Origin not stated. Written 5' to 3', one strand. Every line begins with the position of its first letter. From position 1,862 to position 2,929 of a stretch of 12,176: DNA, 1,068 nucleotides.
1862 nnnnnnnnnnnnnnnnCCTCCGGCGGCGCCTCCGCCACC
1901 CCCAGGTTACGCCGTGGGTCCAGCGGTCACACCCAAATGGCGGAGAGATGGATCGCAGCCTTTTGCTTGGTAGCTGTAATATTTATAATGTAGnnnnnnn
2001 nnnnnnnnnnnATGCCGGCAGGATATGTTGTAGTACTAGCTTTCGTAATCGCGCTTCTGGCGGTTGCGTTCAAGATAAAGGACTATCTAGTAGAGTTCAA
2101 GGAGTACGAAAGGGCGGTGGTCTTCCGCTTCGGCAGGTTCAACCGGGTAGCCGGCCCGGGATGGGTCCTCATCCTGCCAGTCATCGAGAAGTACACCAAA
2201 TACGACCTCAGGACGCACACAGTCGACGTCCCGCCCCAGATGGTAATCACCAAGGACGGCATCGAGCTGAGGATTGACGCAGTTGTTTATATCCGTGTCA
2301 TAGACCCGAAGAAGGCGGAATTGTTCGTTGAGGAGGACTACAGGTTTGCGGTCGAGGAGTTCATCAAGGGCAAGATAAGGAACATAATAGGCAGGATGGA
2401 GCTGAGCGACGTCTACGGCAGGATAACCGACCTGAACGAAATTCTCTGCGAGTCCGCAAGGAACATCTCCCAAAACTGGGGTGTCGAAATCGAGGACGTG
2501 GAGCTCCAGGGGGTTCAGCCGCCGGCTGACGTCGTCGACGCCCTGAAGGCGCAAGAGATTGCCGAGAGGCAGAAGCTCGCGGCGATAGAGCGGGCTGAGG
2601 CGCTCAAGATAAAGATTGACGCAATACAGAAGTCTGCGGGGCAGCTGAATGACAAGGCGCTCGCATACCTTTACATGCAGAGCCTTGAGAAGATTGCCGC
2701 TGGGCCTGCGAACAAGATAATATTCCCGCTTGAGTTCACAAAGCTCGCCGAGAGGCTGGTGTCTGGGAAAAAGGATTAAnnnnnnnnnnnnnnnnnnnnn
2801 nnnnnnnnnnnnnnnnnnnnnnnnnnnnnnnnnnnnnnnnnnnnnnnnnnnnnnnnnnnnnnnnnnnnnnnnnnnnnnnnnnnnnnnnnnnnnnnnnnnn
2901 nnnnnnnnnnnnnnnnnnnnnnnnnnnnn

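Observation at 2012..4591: Tightly coupled operon: SPFH/stomatin protein, DUF95/SpoIIM-like polytopic membrane protein and MinD-like ATPase with membrane-targeting helix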

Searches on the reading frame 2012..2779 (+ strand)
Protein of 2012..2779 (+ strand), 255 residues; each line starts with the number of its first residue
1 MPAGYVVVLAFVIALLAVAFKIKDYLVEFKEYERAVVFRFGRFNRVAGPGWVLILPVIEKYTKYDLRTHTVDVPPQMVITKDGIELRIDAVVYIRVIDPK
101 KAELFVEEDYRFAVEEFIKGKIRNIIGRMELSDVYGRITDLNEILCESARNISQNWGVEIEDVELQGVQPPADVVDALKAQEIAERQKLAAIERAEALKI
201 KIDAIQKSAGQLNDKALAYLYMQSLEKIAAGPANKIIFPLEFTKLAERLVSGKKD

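Call 6: search_protein_families(library=pfam, proteins=[window:2012-2779:+], max_evalue=0.01)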
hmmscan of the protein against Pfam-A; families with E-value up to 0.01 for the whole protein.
window:2012-2779:+ (255 aa): 1 family
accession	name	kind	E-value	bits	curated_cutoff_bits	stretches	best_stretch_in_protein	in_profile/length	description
PF01145.31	Band_7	-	4.8e-39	134.6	23.6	1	30-198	4-175/176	SPFH domain / Band 7 family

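Call 7: search_protein_families(library=ncbifam, proteins=[window:2012-2779:+], max_evalue=0.01)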
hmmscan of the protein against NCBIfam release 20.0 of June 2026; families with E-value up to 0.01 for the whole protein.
window:2012-2779:+ (255 aa): 5 families
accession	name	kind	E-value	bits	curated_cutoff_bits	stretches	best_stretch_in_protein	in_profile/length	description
TIGR01933.1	hflK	equivalog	1.9e-17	63.6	159.4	1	30-219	5-197/261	FtsH protease activity modulator HflK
TIGR01932.1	hflC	equivalog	4.4e-12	45.5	134.4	1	9-134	6-139/318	protease modulator HflC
NF008181.0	PRK10930.1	equivalog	2.9e-09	36.2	660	1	14-223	86-297/419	FtsH protease activity modulator HflK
NF058507.1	FlotScfldFlot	equivalog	3.5e-09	36.2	700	1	50-199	57-214/477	flotillin lipid rafts scaffold protein FloT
NF008259.0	PRK11029.1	equivalog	4.3e-06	25.9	427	1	9-134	6-139/334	protease modulator HflC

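Call 42: search_solved_structures(query=window:2012-2779:+, max_evalue=0.00001)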
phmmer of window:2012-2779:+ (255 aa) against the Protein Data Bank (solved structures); distinct sequences matched with E-value up to 0.00001: 18.
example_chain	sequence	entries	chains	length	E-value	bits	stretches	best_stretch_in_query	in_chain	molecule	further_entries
9wmj_A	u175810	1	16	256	3.5e-31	111.6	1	2-243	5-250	Stomatin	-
9wkz_A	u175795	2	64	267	4.1e-31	111.4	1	2-243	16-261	Stomatin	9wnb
9oh9_A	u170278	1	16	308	4.3e-31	111.4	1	2-245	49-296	Stomatin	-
9z7u_F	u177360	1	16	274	4.5e-31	111.3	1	2-243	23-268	Stomatin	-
8z5g_A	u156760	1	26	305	1.4e-26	96.6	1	14-211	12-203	Protein QmcA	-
9zd2_F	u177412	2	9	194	1.6e-23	86.6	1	2-171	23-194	Stomatin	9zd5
3bk6_A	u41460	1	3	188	1.4e-22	83.5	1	57-229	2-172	PH stomatin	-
2rpb_A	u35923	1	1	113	3e-21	79.1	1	64-173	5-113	hypothetical membrane protein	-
8gn9_A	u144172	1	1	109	4.4e-16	62.2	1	64-172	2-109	Stomatin homolog PH1511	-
4fvg_A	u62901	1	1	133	3.2e-13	52.9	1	56-181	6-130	Stomatin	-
4fvj_A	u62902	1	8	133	3.3e-13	52.8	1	56-181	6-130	Stomatin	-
4fvf_A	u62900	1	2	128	4.2e-13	52.4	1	58-181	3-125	Stomatin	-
7wh3_A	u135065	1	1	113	3.6e-11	46.1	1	64-171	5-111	Stomatin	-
7vhq_E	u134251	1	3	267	6.2e-08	35.5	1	26-225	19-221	Protein HflK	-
7vhp_E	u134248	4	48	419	1.2e-07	34.5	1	15-223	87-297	Protein HflK | Modulator of FtsH protease HflK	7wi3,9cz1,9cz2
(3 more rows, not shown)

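Call 55: find_homologous_proteins(query=window:2012-2779:+, max_evalue=1e-10)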
Query window:2012-2779:+ (255 aa): 567 proteins with E <= 1e-10 among 2835 candidates; the best 120 are listed.
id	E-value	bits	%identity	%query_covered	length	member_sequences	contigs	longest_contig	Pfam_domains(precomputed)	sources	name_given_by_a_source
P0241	8.5e-159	544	100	100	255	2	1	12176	PF01145.32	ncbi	ncbi:MAG: SPFH domain-containing protein [archaeon]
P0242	6.2e-128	443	78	99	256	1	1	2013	PF01145.32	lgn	-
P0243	1.4e-127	442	78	100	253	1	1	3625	PF01145.32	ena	-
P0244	2.0e-122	425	74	100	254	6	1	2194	PF01145.32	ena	-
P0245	2.3e-121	422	72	100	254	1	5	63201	PF01145.32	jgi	-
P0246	5.0e-121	421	74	100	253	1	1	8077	PF01145.32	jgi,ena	-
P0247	4.9e-118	411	72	99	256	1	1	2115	PF01145.32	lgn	-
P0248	1.4e-115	403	72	100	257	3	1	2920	PF01145.32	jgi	-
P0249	1.4e-109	383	69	100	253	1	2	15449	PF01145.32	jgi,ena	-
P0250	6.8e-109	381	69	100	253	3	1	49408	PF01145.32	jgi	-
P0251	4.8e-107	375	65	99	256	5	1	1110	PF01145.32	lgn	-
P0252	7.0e-83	296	63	87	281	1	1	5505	PF01145.32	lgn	-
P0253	8.5e-83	295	58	91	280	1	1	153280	PF01145.32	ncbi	ncbi:MAG: SPFH domain-containing protein [archaeon]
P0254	1.0e-82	295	57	89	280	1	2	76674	PF01145.32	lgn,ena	-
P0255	4.2e-82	293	60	87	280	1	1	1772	PF01145.32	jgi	jgi:regulator of protease activity HflC (stomatin/prohibitin superfamily)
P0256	7.0e-81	289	56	93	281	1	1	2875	PF01145.32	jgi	-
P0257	9.3e-81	289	57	90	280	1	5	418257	PF01145.32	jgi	-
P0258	1.2e-80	288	58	89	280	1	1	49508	PF01145.32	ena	-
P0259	1.9e-80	288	55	91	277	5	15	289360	PF01145.32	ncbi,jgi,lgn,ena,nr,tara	ncbi:MAG: hypothetical protein CL963_02400 [Euryarchaeota archaeon]|nr:hypothetical protein [Euryarc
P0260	1.4e-79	285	56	88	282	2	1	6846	PF01145.32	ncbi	-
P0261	2.2e-78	281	56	89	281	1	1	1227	PF01145.32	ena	-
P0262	7.8e-78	279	59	89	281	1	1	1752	PF01145.32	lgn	-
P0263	2.5e-77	278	57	87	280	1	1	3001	PF01145.32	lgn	-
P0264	7.8e-77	276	55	90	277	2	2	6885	PF01145.32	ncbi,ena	-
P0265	8.4e-77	276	53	95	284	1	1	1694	PF01145.32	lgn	-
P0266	7.9e-76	273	53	89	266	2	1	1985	PF01145.32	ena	-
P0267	1.3e-74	269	53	88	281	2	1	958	PF01145.32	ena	-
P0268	5.3e-72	260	52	89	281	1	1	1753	PF01145.32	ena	-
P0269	1.2e-70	256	51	89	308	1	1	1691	PF01145.32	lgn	-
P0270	1.2e-66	243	46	95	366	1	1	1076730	PF01145.32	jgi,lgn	jgi:regulator of protease activity HflC (stomatin/prohibitin superfamily)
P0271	2.7e-65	238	48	96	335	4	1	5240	PF01145.32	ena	-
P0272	3.8e-65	238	46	96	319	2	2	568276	PF01145.32,PF13421.12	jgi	-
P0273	4.3e-65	237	49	92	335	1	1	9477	PF01145.32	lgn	-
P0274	7.0e-65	237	51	87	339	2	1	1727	PF01145.32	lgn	-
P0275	8.0e-65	237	64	69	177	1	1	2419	PF01145.32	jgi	jgi:regulator of protease activity HflC (stomatin/prohibitin superfamily)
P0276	9.2e-65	236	46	94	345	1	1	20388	PF01145.32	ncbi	ncbi:MAG: SPFH domain-containing protein [archaeon]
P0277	2.2e-64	235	47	96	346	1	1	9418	PF01145.32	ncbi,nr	ncbi:MAG: hypothetical protein JW834_02215 [Candidatus Diapherotrites archaeon]|nr:hypothetical prot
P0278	2.9e-62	228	44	95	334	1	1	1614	PF01145.32,PF13421.12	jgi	jgi:regulator of protease activity HflC (stomatin/prohibitin superfamily)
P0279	5.0e-62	227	47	90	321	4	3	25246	PF01145.32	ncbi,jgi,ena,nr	ncbi:MAG TPA: slipin family protein [Euryarchaeota archaeon]|nr:slipin family protein [Euryarchaeota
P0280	1.4e-61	226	44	88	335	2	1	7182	PF01145.32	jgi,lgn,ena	-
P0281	2.6e-61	225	48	90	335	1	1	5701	PF01145.32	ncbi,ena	-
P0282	8.4e-61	223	47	91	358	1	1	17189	PF01145.32,PF13421.12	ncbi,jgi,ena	-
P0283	1.7e-60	222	47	94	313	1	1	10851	PF01145.32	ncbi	-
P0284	2.3e-60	222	48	88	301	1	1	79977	PF01145.32,PF13421.12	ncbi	-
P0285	2.4e-60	222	45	95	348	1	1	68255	PF01145.32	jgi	jgi:regulator of protease activity HflC (stomatin/prohibitin superfamily)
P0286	6.2e-60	221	44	89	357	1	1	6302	PF01145.32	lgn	-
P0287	6.3e-60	221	43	98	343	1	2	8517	PF01145.32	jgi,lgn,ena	-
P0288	1.0e-59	220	48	90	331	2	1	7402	PF01145.32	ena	-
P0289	1.1e-59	220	47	89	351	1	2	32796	PF01145.32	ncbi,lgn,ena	-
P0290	1.9e-59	219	42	96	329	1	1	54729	PF01145.32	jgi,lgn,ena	-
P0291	5.1e-59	218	42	96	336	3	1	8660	PF01145.32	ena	-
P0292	2.0e-58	216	46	88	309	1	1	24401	PF01145.32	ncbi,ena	-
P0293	4.0e-58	215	41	98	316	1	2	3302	PF01145.32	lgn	-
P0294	4.6e-58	214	46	95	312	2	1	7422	PF01145.32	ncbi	-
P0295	8.6e-58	214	44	91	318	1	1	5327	PF01145.32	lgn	-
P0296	1.0e-57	213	46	89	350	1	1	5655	PF01145.32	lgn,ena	-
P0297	1.3e-57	213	45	89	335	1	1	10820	PF01145.32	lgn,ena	-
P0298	1.7e-57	213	43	97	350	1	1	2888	PF01145.32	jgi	-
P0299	2.2e-57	212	43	97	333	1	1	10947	PF01145.32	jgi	-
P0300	2.2e-57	212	43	97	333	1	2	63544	PF01145.32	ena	-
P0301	2.3e-57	212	44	89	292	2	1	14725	PF01145.32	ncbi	-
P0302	2.7e-57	212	43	89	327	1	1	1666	PF01145.32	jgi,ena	-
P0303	5.1e-57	211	44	89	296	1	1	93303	PF01145.32,PF13421.12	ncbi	-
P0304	7.0e-57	211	43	98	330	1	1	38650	PF01145.32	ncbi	-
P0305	1.1e-56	210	44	99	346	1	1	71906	PF01145.32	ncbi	ncbi:SPFH domain-containing protein [archaeon]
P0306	3.3e-56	208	42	91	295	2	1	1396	PF01145.32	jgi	jgi:regulator of protease activity HflC (stomatin/prohibitin superfamily)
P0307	3.5e-56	208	44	91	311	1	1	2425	PF01145.32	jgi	jgi:regulator of protease activity HflC (stomatin/prohibitin superfamily)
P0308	4.2e-56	208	43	96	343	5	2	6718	PF01145.32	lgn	-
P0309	1.9e-55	206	43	97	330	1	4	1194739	PF01145.32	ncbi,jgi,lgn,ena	-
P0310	2.0e-55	206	45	89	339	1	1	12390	PF01145.32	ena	-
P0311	2.5e-55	206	40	98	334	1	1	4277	PF01145.32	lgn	-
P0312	3.3e-55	205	39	98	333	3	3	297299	PF01145.32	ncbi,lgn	-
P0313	3.3e-55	205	44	89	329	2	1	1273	PF01145.32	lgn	-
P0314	3.9e-55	205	43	87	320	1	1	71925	PF01145.32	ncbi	-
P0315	9.2e-55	204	42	91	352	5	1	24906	PF01145.32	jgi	-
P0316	1.6e-54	203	38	98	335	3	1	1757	PF01145.32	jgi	-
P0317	3.2e-54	202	41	98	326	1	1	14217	PF01145.32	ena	-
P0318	7.6e-54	201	43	94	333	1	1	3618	PF01145.32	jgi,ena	-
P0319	1.3e-53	200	42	93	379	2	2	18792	PF01145.32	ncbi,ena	ncbi:MAG: SPFH domain-containing protein [archaeon]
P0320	2.0e-53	199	43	88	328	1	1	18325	PF01145.32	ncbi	-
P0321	2.1e-53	199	41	91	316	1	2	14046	PF01145.32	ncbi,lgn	-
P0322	2.1e-53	199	44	93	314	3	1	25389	PF01145.32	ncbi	-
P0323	5.2e-53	198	42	89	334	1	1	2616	PF01145.32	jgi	-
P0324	6.7e-53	198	42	89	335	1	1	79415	PF01145.32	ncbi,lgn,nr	ncbi:MAG: SPFH domain-containing protein [Candidatus Micrarchaeota archaeon]|nr:SPFH domain-containi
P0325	1.5e-52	196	40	95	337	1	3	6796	PF01145.32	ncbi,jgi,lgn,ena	-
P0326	1.9e-52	196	44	88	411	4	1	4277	PF01145.32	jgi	-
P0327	2.7e-52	196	42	89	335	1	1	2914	PF01145.32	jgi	jgi:regulator of protease activity HflC (stomatin/prohibitin superfamily)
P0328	5.4e-52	195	40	99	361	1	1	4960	PF01145.32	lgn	-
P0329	8.1e-52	194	39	93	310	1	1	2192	PF01145.32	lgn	-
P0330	9.1e-52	194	37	86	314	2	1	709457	PF01145.32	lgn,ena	-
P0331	9.6e-52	194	40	85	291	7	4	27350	PF01145.32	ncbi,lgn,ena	-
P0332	1.5e-51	193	40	97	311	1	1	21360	PF01145.32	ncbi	ncbi:MAG: SPFH domain-containing protein [Candidatus Micrarchaeota archaeon]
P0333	2.8e-51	192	39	99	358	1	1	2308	PF01145.32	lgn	-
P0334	5.7e-51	191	39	93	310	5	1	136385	PF01145.32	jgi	-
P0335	8.1e-51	191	42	88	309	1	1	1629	PF01145.32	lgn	-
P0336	1.3e-49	187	40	88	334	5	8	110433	PF01145.32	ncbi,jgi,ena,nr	ncbi:MAG TPA: SPFH domain-containing protein [archaeon]|jgi:regulator of protease activity HflC (sto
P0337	2.7e-49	186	58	61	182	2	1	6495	PF01145.32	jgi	jgi:regulator of protease activity HflC (stomatin/prohibitin superfamily)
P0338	3.7e-47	179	38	96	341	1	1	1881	PF01145.32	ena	-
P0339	1.0e-46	177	41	88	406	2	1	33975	PF01145.32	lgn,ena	-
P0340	2.2e-45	173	39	87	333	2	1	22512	PF01145.32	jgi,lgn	jgi:regulator of protease activity HflC (stomatin/prohibitin superfamily)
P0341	2.1e-39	153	33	98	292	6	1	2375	PF01145.32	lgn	-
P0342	9.9e-37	145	36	98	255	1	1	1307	PF01145.32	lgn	-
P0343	4.2e-36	143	39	93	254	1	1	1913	PF01145.32,PF13421.12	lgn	-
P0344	5.8e-35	139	37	90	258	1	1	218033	PF01145.32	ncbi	ncbi:MAG: slipin family protein [Vicinamibacterales bacterium]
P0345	6.2e-35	139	36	91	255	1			PF01145.32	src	-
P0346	6.9e-35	139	40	62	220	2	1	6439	PF01145.32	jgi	-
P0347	1.1e-34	138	36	93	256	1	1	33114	PF01145.32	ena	-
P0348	1.2e-34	138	35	96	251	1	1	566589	PF01145.32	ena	-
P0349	2.0e-34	137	36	89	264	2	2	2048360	PF01145.32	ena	-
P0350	2.3e-34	137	35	89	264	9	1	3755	PF01145.32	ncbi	-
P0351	2.7e-34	137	36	79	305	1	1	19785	PF01145.32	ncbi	-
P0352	2.7e-34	137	37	92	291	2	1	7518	PF01145.32,PF13421.12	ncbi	-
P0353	2.7e-34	137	34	93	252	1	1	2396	PF01145.32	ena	-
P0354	3.0e-34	136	38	83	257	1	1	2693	PF01145.32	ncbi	-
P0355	3.2e-34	136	36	89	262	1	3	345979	PF01145.32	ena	-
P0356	3.5e-34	136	34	92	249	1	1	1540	PF01145.32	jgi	jgi:regulator of protease activity HflC (stomatin/prohibitin superfamily)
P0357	3.6e-34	136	39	83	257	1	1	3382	PF01145.32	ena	-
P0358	3.7e-34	136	36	89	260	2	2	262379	PF01145.32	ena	-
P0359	3.7e-34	136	35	90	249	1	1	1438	PF01145.32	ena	-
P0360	4.0e-34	136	35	89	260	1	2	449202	PF01145.32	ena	-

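Call 56: find_encoding_contigs(protein=P0253, flank=6000, max_places=1)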
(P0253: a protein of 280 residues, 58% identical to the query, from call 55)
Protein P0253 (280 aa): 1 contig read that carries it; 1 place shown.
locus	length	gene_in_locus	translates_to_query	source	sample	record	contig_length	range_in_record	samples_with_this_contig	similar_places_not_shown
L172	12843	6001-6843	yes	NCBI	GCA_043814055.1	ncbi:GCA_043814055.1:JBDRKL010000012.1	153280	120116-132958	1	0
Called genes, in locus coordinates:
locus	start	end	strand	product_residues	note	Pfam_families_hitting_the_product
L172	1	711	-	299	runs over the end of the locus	PF00696:AA_kinase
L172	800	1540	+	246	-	-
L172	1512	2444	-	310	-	PF02729:OTCace_N, PF00185:OTCace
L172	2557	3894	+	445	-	-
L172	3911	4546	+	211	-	PF02811:PHP, PF13263:PHP_C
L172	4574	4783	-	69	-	-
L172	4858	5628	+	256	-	-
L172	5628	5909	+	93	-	PF01428:zf-AN1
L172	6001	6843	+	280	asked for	PF01145:Band_7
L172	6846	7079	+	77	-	-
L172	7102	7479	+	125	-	-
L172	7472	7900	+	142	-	PF00293:NUDIX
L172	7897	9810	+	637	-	PF08915:tRNA-Thr_ED, PF00587:tRNA-synt_2b, PF03129:HGTP_anticodon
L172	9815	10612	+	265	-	-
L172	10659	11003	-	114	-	PF18894:PhageMetallopep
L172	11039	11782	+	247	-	PF04414:tRNA_deacylase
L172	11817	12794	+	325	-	-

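Call 57: find_encoding_contigs(protein=P0259, flank=6000, max_places=2)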
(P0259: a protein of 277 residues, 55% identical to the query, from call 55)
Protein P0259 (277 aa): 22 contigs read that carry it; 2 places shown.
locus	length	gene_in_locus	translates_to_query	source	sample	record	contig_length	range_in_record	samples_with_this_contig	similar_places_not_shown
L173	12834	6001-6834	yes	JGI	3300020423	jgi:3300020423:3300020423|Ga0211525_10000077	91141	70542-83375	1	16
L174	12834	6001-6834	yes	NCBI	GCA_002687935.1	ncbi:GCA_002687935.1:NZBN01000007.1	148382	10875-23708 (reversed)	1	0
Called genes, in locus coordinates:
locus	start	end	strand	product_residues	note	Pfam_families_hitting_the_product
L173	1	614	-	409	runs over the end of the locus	-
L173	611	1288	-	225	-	PF00117:GATase, PF01174:SNO (faint), PF07685:GATase_3 (faint)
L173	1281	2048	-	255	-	PF00977:His_biosynth, PF02581:TMP-TENI (faint), PF03060:NMO (faint), PF05690:ThiG (faint), PF01180:DHO_dh (faint)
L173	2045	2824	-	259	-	PF00106:adh_short, PF01370:Epimerase, PF02254:TrkA_N (faint), PF13460:NAD_binding_10 (weak), PF13561:adh_short_C2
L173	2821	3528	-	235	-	PF02348:CTP_transf_3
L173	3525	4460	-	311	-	PF01408:GFO_IDH_MocA, PF22725:GFO_IDH_MocA_C3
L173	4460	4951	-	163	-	PF13404:HTH_AsnC-type, PF13412:HTH_24, PF01037:AsnC_trans_reg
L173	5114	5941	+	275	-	-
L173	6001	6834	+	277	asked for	PF01145:Band_7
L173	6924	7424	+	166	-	-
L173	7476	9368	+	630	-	PF02824:TGS (weak), PF07973:tRNA_SAD, PF00587:tRNA-synt_2b, PF03129:HGTP_anticodon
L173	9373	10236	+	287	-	PF00892:EamA, PF03151:TPT (faint), PF00892:EamA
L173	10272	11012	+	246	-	PF02535:Zip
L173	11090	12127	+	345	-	PF00266:Aminotran_5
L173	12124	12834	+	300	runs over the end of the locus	PF00389:2-Hacid_dh, PF02826:2-Hacid_dh_C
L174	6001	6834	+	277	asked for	PF01145:Band_7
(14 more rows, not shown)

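Call 60: search_protein_families(library=pfam, proteins=[L172:6846-7079:+, L172:7102-7479:+, L172:7472-7900:+, L173:6924-7424:+], max_evalue=0.1)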
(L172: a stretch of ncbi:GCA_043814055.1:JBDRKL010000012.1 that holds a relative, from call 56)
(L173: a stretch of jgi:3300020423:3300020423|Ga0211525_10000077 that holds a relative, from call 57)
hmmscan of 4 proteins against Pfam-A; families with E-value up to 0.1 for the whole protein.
L172:6846-7079:+ (77 aa): 0 families

L172:7102-7479:+ (125 aa): 7 families
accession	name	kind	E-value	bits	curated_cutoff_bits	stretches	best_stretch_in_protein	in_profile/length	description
PF08004.16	DUF1699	-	0.0011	19.1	33.4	1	8-115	7-111/130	Protein of unknown function (DUF1699)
PF02796.21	HTH_7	-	0.0038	17.8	23.8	1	80-110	4-33/45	Helix-turn-helix domain of resolvase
PF04297.20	UPF0122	-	0.0093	16.6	22.7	1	90-121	25-56/101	Putative helix-turn-helix protein, YlxM / p13 like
PF13518.12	HTH_28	-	0.015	15.8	25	1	92-121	7-35/52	Helix-turn-helix domain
PF01047.28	MarR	-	0.063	13.6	24.6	0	83-120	2-39/59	MarR family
PF24064.2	HTH_NPRL3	-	0.071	13.5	27.2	0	94-121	29-56/62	GATOR1 complex protein NPRL3, C-terminal HTH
PF08279.18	HTH_11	-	0.092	13.1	25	0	96-120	13-37/55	HTH domain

L172:7472-7900:+ (142 aa): 3 families
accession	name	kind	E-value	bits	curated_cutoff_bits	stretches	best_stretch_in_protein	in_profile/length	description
PF00293.34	NUDIX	-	6.3e-26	91.4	21.1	1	6-111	2-113/134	NUDIX domain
PF14815.12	NUDIX_4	-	4.4e-05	23.7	35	1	16-66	6-54/113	NUDIX domain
PF22327.2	Nudt16-like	-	0.0011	19.4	27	1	32-66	31-66/161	U8 snoRNA-decapping enzyme-like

L173:6924-7424:+ (166 aa): 0 families

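Call 66: search_protein_families(library=padloc, proteins=[window:2012-2779:+], max_evalue=0.001)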
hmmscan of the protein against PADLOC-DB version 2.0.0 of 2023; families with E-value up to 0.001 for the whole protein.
window:2012-2779:+ (255 aa): 0 families
